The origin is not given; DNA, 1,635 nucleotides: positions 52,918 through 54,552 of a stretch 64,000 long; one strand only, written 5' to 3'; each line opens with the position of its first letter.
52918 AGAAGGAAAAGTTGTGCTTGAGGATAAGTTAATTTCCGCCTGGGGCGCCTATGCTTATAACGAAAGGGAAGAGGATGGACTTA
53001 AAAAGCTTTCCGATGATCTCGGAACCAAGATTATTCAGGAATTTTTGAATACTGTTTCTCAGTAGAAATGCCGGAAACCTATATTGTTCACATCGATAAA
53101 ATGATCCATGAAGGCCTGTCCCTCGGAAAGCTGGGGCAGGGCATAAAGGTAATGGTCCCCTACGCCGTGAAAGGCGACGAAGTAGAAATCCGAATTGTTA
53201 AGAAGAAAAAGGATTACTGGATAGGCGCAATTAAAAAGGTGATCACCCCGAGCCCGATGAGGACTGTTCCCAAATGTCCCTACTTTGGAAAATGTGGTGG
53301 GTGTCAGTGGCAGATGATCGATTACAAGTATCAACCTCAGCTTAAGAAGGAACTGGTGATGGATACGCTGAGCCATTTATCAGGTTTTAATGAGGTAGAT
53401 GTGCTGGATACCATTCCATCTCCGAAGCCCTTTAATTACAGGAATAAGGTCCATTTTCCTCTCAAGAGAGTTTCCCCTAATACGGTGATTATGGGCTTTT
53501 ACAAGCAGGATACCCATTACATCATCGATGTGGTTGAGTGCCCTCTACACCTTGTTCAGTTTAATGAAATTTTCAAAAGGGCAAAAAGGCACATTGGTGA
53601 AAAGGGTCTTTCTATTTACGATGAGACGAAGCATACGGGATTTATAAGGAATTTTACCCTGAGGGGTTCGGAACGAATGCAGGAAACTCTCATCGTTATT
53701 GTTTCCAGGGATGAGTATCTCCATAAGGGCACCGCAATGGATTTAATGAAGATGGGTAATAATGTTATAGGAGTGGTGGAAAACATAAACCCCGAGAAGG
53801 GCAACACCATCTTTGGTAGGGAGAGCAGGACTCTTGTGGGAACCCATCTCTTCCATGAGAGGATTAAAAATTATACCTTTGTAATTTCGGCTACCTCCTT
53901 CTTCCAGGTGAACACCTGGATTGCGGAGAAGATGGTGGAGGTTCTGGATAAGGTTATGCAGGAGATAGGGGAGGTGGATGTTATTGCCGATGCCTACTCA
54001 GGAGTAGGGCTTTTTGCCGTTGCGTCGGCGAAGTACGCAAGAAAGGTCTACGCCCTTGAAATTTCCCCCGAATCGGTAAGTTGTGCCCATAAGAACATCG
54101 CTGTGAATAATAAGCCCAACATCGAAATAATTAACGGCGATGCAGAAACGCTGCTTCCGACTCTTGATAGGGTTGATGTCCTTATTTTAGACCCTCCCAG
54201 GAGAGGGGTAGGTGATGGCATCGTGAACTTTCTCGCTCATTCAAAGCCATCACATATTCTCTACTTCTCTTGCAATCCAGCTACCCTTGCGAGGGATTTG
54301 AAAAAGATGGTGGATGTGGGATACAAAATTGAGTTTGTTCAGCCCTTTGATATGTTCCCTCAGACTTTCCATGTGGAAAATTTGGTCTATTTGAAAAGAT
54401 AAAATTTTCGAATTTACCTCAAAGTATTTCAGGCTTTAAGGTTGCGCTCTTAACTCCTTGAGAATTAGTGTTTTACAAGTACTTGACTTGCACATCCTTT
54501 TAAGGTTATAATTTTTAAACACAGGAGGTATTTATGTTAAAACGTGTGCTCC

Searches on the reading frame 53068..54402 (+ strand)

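Call 65: search_protein_families(library=pfam, proteins=[window:53068-54402:+], max_evalue=0.0001)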
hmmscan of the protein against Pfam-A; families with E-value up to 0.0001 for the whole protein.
window:53068-54402:+ (444 aa): 4 families
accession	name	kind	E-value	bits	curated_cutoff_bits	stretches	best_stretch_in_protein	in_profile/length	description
PF05958.17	tRNA_U5-meth_tr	-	4.4e-26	92.2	23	1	267-444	168-356/357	tRNA (Uracil-5-)-methyltransferase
PF02475.24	TRM5-TYW2_MTfase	-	2.8e-10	40.8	28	1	294-373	28-109/164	TRM5/TYW2 methyltransferase domain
PF09445.16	Methyltransf_15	-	6e-06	26.4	22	1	305-381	3-84/165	RNA cap guanine-N2 methyltransferase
PF13649.12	Methyltransf_25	-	1.2e-05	26.3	27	1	307-373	2-69/97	Methyltransferase domain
